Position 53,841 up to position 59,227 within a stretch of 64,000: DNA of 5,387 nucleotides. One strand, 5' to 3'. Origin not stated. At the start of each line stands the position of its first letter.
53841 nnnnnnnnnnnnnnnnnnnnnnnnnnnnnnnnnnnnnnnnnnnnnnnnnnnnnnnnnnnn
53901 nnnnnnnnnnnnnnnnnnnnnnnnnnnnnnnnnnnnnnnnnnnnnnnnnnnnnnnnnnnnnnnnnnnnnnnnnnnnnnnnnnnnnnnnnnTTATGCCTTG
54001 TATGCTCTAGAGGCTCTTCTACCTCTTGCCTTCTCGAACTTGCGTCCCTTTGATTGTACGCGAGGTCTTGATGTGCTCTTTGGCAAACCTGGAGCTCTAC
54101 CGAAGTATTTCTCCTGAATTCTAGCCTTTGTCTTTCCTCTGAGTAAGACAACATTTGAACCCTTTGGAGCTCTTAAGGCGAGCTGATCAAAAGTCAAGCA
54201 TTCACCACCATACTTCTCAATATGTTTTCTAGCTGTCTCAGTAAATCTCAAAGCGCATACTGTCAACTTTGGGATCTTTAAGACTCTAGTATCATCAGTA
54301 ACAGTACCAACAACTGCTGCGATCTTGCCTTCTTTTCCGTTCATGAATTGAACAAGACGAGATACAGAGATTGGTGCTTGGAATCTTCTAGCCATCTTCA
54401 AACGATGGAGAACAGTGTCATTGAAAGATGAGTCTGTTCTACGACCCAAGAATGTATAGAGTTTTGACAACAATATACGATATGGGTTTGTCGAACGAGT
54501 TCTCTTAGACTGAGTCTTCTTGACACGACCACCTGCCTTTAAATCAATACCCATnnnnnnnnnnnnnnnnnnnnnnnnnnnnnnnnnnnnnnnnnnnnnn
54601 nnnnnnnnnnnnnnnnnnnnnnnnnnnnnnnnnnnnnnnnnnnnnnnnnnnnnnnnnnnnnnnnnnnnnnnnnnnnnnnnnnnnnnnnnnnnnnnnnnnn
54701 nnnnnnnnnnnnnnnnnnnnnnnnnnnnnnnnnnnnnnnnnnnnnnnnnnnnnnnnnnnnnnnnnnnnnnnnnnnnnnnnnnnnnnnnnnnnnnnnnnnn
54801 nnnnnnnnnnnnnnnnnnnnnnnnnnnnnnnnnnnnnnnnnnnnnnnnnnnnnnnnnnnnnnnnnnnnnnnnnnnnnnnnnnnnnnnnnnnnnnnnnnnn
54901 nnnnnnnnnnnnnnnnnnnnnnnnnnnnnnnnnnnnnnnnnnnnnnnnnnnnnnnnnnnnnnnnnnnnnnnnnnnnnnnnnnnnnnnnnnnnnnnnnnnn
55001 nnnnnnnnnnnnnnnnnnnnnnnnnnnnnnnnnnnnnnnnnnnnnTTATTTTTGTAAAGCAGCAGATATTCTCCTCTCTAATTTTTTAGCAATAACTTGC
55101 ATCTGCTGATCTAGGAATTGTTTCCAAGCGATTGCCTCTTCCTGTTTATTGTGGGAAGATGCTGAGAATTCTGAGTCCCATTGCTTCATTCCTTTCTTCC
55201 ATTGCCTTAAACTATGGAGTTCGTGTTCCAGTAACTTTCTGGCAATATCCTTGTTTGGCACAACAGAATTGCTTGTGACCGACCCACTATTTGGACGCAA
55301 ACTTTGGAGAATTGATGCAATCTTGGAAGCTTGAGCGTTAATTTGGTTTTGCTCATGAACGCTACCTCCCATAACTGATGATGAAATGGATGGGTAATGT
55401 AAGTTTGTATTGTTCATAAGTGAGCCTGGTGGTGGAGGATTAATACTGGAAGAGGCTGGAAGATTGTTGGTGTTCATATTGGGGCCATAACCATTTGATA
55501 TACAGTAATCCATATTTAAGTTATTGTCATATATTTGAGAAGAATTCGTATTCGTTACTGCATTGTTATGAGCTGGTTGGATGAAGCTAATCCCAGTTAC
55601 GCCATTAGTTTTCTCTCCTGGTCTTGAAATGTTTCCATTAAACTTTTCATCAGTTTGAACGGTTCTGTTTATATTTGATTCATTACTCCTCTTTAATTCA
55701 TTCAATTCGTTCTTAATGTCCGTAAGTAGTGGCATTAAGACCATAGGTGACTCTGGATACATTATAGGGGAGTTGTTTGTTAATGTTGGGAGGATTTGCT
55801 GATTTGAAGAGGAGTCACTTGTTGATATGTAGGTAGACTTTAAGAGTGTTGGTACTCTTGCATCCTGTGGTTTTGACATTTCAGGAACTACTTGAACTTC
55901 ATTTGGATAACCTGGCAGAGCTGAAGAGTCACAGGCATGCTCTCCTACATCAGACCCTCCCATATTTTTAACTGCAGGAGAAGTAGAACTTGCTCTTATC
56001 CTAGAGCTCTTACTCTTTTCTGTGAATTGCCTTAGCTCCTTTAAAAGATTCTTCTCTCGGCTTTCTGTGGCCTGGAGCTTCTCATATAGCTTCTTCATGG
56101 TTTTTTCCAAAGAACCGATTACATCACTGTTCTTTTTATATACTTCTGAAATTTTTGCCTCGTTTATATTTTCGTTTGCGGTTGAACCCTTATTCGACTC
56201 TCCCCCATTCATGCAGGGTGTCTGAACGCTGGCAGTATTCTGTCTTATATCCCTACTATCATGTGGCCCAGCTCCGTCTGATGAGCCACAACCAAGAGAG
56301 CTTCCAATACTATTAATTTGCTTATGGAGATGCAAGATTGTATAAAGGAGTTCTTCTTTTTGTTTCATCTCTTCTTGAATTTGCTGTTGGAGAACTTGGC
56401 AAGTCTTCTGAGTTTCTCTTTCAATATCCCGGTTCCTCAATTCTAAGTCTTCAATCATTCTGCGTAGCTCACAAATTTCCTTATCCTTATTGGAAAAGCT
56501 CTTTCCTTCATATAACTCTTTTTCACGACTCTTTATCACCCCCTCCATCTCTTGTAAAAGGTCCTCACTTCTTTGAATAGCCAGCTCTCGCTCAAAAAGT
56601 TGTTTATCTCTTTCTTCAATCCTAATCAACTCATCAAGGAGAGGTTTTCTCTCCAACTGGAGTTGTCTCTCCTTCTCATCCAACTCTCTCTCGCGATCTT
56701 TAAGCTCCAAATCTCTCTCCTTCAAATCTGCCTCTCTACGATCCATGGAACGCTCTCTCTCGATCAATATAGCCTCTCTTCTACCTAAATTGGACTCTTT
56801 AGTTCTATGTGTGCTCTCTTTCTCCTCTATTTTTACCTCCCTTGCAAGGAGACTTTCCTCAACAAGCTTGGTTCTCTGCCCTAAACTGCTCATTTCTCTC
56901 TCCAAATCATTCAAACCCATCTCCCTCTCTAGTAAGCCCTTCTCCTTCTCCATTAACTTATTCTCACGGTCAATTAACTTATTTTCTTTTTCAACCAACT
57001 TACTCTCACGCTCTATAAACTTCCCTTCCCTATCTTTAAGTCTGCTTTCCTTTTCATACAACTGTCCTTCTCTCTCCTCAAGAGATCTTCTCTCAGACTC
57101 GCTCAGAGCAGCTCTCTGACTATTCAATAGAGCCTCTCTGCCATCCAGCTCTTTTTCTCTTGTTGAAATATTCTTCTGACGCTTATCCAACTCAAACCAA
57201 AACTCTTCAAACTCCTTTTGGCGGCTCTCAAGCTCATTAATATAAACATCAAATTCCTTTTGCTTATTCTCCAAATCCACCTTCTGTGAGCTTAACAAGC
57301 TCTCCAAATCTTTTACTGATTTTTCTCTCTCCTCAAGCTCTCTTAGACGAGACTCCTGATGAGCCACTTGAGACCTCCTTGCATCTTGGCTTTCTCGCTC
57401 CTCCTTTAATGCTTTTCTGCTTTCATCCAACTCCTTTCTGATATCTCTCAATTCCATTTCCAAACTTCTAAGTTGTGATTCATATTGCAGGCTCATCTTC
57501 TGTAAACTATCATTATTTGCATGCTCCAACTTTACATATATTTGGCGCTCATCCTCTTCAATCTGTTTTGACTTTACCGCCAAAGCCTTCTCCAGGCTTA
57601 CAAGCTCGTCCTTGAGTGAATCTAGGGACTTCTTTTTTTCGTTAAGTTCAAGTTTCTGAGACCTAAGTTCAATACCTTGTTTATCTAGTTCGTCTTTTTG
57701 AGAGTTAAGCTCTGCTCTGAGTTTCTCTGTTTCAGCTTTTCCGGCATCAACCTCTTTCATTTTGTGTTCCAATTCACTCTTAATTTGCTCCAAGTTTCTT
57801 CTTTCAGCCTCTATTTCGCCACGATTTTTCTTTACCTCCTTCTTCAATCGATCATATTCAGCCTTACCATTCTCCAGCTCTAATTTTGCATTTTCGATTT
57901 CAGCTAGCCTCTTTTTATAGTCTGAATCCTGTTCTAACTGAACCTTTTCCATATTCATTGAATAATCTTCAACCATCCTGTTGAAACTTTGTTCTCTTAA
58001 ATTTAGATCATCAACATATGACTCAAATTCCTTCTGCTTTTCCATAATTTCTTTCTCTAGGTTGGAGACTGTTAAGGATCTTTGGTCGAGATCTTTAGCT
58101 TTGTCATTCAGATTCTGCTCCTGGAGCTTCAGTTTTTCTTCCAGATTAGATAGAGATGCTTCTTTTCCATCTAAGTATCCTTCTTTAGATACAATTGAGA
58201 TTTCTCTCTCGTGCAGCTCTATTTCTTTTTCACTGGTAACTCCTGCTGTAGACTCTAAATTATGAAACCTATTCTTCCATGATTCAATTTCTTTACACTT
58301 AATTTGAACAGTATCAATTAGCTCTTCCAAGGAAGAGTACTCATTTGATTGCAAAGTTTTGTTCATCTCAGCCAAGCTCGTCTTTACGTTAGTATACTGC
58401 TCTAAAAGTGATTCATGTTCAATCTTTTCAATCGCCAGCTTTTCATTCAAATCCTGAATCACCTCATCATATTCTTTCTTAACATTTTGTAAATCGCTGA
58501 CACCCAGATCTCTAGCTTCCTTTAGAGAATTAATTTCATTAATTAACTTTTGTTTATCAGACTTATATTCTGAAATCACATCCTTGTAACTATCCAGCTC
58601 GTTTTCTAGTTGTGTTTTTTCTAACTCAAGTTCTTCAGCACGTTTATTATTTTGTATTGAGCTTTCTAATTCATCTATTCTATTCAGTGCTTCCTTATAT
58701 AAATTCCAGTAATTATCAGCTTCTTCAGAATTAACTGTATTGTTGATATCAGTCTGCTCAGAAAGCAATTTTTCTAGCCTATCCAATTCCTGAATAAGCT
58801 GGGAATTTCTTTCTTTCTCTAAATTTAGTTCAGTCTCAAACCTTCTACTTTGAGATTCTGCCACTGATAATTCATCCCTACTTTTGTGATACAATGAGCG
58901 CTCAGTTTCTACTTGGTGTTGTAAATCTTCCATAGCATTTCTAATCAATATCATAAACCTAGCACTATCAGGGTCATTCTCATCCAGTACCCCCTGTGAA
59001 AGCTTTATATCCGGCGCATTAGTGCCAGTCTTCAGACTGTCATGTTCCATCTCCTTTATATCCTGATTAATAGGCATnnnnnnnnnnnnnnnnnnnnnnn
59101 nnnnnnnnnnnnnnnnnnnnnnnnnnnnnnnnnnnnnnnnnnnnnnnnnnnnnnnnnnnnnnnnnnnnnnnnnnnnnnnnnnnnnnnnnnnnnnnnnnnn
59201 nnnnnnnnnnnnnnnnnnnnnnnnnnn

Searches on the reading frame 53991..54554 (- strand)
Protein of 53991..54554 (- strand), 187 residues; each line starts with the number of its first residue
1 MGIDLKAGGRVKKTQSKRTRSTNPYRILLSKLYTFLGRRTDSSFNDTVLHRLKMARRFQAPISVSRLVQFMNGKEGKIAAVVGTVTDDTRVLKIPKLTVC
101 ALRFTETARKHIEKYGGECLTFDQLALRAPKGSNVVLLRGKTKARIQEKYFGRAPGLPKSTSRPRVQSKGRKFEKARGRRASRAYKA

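Call 7: search_protein_families(library=pfam, proteins=[window:53991-54554:-], max_evalue=0.001)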
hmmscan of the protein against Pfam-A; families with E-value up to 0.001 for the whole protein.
window:53991-54554:- (187 aa): 2 families
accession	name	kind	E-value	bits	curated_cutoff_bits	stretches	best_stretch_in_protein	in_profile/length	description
PF17135.9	Ribosomal_L18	-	2.9e-79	265.3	28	1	2-186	1-187/188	Ribosomal protein 60S L18 and 50S L18e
PF00828.25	Ribosomal_L27A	-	0.00023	21.9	21.5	1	94-119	45-71/72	Ribosomal proteins 50S-L15, 50S-L18e, 60S-L27A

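Call 9: find_encoding_contigs(protein=window:53991-54554:-, flank=10000, max_places=6)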
Protein window:53991-54554:- (187 aa): 10 contigs read that carry it; 6 places shown.
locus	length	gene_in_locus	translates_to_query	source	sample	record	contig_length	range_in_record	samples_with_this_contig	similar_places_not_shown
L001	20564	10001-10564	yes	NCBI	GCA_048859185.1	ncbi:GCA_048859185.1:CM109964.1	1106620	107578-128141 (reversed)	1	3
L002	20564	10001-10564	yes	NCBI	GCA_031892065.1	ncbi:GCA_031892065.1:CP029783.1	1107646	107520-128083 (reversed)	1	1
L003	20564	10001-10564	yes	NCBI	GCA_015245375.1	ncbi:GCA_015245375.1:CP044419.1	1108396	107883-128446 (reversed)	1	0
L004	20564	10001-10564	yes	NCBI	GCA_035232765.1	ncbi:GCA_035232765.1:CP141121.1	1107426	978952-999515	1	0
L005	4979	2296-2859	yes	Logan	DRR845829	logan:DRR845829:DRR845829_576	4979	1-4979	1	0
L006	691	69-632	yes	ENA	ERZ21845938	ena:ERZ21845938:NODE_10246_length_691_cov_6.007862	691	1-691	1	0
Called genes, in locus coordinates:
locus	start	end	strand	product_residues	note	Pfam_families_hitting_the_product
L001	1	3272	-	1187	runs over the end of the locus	-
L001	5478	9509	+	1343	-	PF27881:CRWN_N (faint)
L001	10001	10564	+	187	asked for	PF17135:Ribosomal_L18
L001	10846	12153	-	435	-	PF13874:Nup54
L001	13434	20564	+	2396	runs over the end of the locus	PF16507:HEAT_PSME4_mid, PF11919:PSME4_C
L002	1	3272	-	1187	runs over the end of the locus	-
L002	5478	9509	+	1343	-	-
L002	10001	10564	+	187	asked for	PF17135:Ribosomal_L18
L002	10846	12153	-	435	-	PF13874:Nup54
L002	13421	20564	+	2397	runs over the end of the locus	PF16507:HEAT_PSME4_mid, PF11919:PSME4_C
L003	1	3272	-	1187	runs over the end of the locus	-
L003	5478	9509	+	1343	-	-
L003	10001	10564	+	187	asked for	PF17135:Ribosomal_L18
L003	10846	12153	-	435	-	PF13874:Nup54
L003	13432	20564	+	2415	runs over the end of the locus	PF16507:HEAT_PSME4_mid, PF11919:PSME4_C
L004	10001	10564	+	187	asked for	PF17135:Ribosomal_L18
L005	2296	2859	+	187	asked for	PF17135:Ribosomal_L18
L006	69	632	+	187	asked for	PF17135:Ribosomal_L18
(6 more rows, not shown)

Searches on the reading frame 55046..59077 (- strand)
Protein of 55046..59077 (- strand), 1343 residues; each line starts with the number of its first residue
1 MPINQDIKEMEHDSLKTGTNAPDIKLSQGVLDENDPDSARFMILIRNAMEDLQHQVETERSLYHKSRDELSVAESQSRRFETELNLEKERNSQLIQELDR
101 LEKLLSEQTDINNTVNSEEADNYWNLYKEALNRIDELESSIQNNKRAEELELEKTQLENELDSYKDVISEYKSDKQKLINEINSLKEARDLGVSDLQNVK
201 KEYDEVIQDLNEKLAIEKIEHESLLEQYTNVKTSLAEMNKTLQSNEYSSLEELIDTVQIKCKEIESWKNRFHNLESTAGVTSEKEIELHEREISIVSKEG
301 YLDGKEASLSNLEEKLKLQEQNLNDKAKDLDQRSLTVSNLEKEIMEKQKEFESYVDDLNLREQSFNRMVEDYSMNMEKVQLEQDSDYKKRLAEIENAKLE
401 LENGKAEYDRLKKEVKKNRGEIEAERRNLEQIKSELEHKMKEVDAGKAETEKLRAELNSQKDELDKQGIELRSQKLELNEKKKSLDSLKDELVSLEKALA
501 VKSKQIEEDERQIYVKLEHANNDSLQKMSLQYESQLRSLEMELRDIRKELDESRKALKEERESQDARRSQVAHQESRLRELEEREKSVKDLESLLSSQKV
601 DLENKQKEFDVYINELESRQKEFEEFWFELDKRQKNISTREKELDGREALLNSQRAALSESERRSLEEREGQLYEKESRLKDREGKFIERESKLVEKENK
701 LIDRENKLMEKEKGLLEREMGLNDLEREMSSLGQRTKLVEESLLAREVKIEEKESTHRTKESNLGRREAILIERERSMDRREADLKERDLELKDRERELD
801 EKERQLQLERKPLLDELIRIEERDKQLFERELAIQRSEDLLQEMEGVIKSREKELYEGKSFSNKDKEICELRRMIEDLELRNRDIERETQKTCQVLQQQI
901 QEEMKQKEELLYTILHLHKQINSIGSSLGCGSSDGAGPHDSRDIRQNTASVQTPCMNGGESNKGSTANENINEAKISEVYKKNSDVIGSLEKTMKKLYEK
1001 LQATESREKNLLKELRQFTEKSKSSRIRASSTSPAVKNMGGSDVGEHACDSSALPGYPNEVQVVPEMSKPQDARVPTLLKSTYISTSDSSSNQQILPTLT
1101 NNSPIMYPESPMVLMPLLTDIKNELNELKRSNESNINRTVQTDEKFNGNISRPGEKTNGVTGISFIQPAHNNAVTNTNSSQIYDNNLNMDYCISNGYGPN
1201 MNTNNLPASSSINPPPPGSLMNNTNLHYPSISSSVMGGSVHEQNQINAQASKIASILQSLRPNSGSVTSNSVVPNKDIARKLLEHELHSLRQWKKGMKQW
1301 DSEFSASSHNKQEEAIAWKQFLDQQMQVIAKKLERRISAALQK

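Call 7: search_protein_families(library=pfam, proteins=[window:55046-59077:-], max_evalue=0.001)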
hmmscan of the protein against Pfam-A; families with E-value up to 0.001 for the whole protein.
window:55046-59077:- (1343 aa): 0 families

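Call 11: find_encoding_contigs(protein=window:55046-59077:-, flank=10000, max_places=8)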
Protein window:55046-59077:- (1343 aa): 4 contigs read that carry it; 2 places shown.
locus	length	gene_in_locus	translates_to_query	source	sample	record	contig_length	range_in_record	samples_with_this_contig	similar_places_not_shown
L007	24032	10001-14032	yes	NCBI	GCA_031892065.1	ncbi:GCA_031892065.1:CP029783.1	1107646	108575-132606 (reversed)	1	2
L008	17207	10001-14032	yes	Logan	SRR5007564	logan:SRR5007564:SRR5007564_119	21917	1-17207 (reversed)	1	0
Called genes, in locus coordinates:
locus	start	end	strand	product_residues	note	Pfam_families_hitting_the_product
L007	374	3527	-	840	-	-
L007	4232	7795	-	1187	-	-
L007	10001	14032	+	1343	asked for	-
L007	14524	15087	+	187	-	PF17135:Ribosomal_L18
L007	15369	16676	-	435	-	PF13874:Nup54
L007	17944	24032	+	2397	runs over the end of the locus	PF16507:HEAT_PSME4_mid, PF11919:PSME4_C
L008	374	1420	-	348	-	-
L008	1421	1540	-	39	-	-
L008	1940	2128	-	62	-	-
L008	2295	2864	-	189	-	PF09717:CPW_WPC (faint)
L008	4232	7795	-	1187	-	-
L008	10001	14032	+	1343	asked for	-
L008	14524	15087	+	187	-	PF17135:Ribosomal_L18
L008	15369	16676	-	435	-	PF13874:Nup54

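Call 14: list_cluster_members(proteins=[L007:4235-7795:-])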
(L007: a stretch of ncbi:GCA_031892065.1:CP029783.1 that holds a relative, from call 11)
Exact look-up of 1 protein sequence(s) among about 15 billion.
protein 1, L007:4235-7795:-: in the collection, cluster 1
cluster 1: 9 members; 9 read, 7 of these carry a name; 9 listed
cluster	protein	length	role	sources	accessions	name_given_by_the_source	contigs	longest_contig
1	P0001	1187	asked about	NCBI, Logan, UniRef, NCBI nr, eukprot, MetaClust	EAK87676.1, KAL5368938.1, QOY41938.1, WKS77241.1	hypothetical protein [Cryptosporidium parvum Iowa II] | Uncharacterized protein n=2 Tax=Cryptosporidium parvum TaxID=5807 RepID=Q5CQJ3_CRYPI | QOY41938.1 hypothetical protein CPATCC_001528 [Cryptosporidium parvum]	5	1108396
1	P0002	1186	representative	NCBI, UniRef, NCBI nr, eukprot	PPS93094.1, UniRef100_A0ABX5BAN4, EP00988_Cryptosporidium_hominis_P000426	Uncharacterized protein GY17_00003178 [Cryptosporidium hominis] | Uncharacterized protein n=1 Tax=Cryptosporidium hominis TaxID=237895 ... | PPS93094.1 Uncharacterized protein GY17_00003178 [Cryptosporidium hominis]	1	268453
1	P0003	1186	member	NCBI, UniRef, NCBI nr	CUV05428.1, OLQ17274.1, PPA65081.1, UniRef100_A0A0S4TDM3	unnamed protein product [Cryptosporidium hominis] | Uncharacterized protein n=1 Tax=Cryptosporidium hominis TaxID=237895 ... | hypothetical protein ChTU502y2012_403g0220 [Cryptosporidium hominis]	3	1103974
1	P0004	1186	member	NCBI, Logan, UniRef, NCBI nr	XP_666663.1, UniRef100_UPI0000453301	PE_PGRS [Cryptosporidium hominis TU502] | PE_PGRS n=1 Tax=Cryptosporidium hominis (strain TU502) TaxID=353151 RepID=UPI0000453301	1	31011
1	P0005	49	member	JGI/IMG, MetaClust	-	\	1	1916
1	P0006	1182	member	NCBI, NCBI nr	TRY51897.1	Uncharacterized protein CTYZ_00001815 [Cryptosporidium tyzzeri]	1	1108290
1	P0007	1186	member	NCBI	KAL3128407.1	hypothetical protein CHM_4g490 [Cryptosporidium hominis]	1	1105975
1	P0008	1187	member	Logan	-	-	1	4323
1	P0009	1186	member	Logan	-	-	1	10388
